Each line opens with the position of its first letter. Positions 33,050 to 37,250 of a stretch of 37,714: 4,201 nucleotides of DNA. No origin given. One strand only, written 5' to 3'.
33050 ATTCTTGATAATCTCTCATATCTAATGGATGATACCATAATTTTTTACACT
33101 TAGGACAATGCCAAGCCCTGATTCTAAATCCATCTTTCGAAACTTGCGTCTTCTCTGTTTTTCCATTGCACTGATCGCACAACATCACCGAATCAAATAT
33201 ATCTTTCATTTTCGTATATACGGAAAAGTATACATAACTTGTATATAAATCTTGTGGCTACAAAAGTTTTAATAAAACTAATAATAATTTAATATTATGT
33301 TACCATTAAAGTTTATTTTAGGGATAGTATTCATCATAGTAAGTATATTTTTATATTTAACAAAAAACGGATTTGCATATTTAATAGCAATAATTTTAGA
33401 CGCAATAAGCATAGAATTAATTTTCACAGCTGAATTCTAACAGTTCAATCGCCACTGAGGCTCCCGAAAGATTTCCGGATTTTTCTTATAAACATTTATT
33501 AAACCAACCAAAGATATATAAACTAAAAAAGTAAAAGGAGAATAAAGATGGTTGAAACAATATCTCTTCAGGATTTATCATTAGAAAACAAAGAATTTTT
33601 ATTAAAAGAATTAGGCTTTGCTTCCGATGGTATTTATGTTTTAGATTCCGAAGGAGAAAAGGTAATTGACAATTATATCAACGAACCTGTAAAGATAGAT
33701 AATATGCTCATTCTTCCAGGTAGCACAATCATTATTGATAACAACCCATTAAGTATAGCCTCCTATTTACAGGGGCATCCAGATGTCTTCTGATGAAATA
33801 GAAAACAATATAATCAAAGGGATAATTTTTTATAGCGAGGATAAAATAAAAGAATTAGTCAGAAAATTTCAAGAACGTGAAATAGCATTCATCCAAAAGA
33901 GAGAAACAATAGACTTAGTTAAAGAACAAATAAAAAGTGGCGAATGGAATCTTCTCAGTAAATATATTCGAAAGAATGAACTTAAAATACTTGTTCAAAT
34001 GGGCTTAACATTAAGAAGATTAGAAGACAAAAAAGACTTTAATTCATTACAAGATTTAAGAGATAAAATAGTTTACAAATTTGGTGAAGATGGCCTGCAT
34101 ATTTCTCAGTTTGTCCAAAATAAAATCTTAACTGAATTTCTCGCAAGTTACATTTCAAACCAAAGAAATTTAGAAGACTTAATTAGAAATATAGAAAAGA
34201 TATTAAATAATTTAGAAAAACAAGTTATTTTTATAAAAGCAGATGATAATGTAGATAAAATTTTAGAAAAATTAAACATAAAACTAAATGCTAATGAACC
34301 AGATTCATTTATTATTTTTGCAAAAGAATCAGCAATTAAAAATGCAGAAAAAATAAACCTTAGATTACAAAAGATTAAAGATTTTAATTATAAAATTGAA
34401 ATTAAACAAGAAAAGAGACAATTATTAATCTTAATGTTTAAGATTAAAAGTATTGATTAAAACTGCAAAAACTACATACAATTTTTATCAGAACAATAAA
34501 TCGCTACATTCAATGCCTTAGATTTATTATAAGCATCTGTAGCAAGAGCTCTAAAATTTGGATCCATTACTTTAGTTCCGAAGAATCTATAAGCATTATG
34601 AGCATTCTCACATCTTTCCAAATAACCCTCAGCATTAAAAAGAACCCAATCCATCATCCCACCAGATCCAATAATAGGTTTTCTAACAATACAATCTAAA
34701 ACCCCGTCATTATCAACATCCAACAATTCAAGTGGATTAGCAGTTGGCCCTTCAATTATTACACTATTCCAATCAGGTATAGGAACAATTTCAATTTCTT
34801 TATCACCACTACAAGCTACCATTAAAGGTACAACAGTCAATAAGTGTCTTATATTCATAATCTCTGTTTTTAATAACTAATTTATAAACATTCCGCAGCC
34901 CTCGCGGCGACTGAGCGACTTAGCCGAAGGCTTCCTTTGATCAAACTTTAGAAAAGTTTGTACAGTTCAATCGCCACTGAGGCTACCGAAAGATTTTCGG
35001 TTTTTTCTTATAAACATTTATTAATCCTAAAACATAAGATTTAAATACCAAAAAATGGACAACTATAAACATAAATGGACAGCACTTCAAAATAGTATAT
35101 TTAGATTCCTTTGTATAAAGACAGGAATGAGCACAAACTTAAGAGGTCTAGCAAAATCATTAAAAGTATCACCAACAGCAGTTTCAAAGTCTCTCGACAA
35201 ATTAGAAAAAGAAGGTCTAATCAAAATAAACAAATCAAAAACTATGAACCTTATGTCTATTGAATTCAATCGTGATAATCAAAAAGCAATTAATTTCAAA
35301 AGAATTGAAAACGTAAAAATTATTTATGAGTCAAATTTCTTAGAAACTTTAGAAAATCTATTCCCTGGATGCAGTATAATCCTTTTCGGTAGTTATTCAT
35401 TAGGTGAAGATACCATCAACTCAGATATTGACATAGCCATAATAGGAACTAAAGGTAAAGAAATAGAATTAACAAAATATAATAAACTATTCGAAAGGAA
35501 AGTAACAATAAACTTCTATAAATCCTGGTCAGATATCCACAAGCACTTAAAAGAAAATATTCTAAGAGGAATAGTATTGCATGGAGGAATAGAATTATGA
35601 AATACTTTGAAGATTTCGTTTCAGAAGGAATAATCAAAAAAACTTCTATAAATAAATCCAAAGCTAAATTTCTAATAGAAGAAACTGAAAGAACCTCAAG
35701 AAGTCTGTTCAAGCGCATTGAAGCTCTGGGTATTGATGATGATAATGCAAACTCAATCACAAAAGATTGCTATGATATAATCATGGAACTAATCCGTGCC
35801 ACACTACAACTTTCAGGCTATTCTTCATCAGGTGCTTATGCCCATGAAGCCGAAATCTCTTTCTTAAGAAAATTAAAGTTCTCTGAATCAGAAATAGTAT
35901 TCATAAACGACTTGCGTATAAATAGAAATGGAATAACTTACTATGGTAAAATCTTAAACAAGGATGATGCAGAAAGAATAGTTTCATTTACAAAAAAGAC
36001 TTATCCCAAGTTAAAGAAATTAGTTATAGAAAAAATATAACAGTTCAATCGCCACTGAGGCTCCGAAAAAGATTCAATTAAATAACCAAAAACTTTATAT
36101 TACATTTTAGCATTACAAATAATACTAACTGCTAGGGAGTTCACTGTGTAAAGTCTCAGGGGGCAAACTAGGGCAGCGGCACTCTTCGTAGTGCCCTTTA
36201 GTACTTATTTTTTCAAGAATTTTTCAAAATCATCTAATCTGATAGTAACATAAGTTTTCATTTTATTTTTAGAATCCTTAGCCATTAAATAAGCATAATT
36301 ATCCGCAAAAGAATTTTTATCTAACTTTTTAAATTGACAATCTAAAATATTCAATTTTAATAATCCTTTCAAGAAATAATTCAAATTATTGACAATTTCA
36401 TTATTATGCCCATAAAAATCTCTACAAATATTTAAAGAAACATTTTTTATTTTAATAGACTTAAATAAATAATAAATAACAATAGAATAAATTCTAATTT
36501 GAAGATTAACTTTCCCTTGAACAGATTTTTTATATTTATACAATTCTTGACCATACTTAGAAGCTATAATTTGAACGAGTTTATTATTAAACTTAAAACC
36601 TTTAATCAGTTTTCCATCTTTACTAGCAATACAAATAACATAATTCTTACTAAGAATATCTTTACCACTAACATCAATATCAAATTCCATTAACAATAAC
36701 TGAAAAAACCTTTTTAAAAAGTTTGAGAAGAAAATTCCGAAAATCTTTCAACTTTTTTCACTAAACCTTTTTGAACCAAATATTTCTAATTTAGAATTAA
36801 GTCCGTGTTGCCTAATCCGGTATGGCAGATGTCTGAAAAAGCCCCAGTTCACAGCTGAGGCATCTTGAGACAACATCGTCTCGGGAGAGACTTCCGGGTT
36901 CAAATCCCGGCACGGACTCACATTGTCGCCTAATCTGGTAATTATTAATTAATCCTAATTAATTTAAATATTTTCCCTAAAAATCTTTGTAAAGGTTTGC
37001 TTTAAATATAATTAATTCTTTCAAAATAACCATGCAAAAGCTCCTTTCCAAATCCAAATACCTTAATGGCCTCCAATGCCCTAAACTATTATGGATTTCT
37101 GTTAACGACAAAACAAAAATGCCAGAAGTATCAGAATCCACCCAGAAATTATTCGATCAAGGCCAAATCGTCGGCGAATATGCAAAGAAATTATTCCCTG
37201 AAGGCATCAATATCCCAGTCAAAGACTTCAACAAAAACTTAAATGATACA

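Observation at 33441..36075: Repeat-delimited gene cassettes next to a tRNA: three copies of a ~62-bp unit, two starting right after stop codons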

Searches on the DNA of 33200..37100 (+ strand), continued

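Call 105: search_with_rna_model(model_id=R1, sources=[L112, L113, L114, L111], max_evalue=1, show_alignments=6)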
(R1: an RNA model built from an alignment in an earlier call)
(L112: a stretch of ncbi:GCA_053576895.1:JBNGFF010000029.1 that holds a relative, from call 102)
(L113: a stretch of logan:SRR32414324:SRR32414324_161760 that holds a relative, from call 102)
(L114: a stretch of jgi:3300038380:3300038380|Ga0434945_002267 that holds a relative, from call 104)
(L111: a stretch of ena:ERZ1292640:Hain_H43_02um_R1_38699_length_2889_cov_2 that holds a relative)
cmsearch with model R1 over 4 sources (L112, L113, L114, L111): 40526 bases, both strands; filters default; matches with E-value up to 1: 0.
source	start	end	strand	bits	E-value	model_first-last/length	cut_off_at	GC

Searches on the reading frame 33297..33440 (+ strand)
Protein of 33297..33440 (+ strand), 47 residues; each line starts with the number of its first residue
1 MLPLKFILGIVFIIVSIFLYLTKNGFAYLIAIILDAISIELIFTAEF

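Call 12: search_protein_families(library=pfam, proteins=[window:33297-33440:+], max_evalue=0.1)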
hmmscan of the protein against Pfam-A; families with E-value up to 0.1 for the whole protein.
window:33297-33440:+ (47 aa): 3 families
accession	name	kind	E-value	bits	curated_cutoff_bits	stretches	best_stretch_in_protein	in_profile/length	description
PF01219.24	DAGK_prokar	-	0.0062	16.8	22.3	1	5-45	20-60/102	Prokaryotic diacylglycerol kinase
PF24195.1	DUF7420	-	0.021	15.4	27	1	9-40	75-106/124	Family of unknown function (DUF7420)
PF16479.10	DUF5056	-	0.035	14.8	28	1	5-37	37-69/93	Domain of unknown function (DUF5056)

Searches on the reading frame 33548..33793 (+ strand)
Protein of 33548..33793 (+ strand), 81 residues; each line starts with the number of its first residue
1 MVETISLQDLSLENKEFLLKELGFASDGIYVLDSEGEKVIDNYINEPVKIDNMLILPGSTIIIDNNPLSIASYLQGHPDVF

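Call 12: search_protein_families(library=pfam, proteins=[window:33548-33793:+], max_evalue=0.1)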
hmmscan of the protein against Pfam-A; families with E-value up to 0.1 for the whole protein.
window:33548-33793:+ (81 aa): 0 families

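Call 91: search_protein_families(library=ncbifam, proteins=[window:33548-33793:+], max_evalue=0.01)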
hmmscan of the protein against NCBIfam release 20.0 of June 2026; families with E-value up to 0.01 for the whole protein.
window:33548-33793:+ (81 aa): 0 families

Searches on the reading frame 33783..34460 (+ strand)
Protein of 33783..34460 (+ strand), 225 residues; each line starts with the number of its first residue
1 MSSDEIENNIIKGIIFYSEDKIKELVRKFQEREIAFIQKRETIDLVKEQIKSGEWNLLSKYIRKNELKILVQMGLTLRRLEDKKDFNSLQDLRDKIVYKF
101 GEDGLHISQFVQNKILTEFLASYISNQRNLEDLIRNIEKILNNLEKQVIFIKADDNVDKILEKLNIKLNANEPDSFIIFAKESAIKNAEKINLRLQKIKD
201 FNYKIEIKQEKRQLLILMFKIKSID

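Call 12: search_protein_families(library=pfam, proteins=[window:33783-34460:+], max_evalue=0.1)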
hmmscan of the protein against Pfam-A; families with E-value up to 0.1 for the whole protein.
window:33783-34460:+ (225 aa): 1 family
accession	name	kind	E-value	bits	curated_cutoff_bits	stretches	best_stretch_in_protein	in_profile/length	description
PF01918.27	Alba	-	0.025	14.8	25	0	148-188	2-41/66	Alba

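Call 91: search_protein_families(library=ncbifam, proteins=[window:33783-34460:+], max_evalue=0.01)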
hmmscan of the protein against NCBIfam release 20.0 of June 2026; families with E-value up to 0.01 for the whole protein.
window:33783-34460:+ (225 aa): 0 families

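Call 101: find_homologous_proteins(query=window:33783-34457:+, max_evalue=0.00001)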
Query window:33783-34457:+ (225 aa): 20 proteins with E <= 0.00001 among 1206 candidates.
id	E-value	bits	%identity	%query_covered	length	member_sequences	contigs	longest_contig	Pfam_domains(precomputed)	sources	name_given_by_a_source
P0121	6.6e-130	449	100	100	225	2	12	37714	-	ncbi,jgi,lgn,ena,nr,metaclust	ncbi:hypothetical protein J4223_00570 [Candidatus Woesearchaeota archaeon]|nr:hypothetical protein [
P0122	1.2e-75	272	60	97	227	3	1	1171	-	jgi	jgi:hypothetical protein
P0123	1.2e-71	259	57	98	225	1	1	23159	-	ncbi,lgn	ncbi:MAG: hypothetical protein ACP5N3_03260 [Candidatus Nanoarchaeia archaeon]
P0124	1.6e-69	252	57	98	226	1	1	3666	-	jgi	jgi:hypothetical protein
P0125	6.4e-69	250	56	98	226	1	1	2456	-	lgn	-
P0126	2.4e-68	248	55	99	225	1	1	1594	-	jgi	-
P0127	4.7e-68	247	55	98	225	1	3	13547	-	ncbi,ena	-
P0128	1.7e-57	212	49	98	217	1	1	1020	-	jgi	jgi:hypothetical protein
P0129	8.3e-52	194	46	96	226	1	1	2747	-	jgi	jgi:hypothetical protein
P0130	5.7e-51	191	49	90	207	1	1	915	-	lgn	-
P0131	4.1e-50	188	49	86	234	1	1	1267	-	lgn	-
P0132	7.0e-50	188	44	100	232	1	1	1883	-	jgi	-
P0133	1.2e-46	177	46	98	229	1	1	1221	-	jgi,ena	-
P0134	1.9e-45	173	40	96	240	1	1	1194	-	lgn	-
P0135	2.9e-39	153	39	97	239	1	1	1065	-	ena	-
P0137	8.9e-36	142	43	70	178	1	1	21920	-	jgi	jgi:hypothetical protein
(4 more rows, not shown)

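Call 102: find_encoding_contigs(protein=P0123, flank=10000, max_places=2)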
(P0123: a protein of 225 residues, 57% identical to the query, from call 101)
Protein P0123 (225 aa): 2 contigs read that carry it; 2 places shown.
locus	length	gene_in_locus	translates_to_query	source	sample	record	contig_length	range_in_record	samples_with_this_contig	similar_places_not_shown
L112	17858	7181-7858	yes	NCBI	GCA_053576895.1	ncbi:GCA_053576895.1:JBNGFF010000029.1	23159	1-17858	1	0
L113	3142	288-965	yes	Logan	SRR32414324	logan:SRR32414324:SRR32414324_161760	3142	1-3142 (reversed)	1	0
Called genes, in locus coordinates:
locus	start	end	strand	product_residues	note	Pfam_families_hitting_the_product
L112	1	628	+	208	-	PF01522:Polysacc_deac_1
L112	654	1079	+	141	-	PF08915:tRNA-Thr_ED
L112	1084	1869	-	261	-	PF00211:Guanylate_cyc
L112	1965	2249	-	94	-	PF13248:Zn_ribbon_3 (weak), PF13240:Zn_Ribbon_1, PF05154:TM2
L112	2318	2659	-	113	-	-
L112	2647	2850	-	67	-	-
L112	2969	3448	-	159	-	-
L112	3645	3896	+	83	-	-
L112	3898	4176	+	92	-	-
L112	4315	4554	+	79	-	PF24434:DUF7557 (weak)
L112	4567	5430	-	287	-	PF04383:KilA-N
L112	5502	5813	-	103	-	PF00583:Acetyltransf_1, PF13508:Acetyltransf_7, PF13673:Acetyltransf_10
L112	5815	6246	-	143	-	-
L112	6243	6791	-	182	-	PF01909:NTP_transf_2, PF18765:Polbeta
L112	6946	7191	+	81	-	-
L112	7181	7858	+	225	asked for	-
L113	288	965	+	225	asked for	-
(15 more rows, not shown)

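Call 103: find_encoding_contigs(protein=P0127, flank=10000, max_places=3)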
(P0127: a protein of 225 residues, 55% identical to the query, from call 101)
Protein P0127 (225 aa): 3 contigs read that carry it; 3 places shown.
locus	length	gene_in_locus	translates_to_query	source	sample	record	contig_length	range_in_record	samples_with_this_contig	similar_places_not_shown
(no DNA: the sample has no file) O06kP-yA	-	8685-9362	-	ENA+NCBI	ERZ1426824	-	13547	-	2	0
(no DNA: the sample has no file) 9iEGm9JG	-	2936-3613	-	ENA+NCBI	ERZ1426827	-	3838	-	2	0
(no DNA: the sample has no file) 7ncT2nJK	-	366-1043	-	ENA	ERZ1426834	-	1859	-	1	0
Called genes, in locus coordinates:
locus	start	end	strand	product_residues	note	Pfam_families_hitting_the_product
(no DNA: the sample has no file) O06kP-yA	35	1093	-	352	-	PF00294:PfkB, PF08543:Phos_pyr_kin (weak)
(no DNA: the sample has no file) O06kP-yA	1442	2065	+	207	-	-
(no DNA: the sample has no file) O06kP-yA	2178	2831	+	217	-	-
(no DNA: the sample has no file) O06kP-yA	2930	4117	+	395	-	PF00149:Metallophos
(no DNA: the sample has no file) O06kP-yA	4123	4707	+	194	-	PF13302:Acetyltransf_3, PF13420:Acetyltransf_4 (weak), PF00583:Acetyltransf_1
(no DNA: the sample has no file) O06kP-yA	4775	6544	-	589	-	-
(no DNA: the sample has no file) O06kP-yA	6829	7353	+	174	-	PF01522:Polysacc_deac_1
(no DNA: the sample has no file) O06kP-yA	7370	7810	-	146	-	PF01936:NYN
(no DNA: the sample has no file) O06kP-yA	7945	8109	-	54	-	-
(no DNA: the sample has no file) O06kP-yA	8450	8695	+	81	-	-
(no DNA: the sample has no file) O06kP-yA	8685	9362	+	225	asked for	-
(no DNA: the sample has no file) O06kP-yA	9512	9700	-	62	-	-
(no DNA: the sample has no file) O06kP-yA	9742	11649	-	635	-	PF04851:ResIII (faint), PF00004:AAA (faint), PF09848:SLFN-g3_helicase, PF13401:AAA_22 (weak)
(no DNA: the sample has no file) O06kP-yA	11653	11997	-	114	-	PF12643:MazG-like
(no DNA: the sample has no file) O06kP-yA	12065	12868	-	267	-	PF04307:YdjM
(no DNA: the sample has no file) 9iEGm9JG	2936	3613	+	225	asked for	-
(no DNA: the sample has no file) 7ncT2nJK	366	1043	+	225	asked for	-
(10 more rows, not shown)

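Call 104: find_encoding_contigs(protein=P0137, flank=10000, max_places=2)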
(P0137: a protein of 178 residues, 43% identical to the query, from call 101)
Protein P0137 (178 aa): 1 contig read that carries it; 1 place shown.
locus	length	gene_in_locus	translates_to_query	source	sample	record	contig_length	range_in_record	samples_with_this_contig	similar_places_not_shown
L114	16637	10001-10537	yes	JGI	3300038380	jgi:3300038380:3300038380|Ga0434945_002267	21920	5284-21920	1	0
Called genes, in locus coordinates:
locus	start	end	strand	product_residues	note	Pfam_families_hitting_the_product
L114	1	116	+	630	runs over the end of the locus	PF01850:PIN, PF00437:T2SSE (weak), PF00013:KH_1 (weak)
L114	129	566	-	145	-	-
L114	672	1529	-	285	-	-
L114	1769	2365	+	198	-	PF00753:Lactamase_B, PF23023:Anti-Pycsar_Apyc1 (faint), PF12706:Lactamase_B_2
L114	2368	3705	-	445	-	PF13192:Thioredoxin_3 (faint)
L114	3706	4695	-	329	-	PF13624:SurA_N_3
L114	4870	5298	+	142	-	PF01894:YjbQ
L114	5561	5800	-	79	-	-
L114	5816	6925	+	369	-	PF00515:TPR_1 (faint), PF13181:TPR_8 (faint), PF13424:TPR_12 (faint), PF07719:TPR_2 (faint), PF13432:TPR_16 (faint)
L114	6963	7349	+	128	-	PF13396:PLDc_N, PF04024:PspC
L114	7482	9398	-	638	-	PF04471:Mrr_cat, PF13156:Mrr_cat_2, PF22722:NA-iREase1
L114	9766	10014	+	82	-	-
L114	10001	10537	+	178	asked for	-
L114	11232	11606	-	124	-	PF06397:Desulfoferrod_N, PF01880:Desulfoferrodox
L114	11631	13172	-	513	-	PF01935:DUF87, PF12846:AAA_10 (faint)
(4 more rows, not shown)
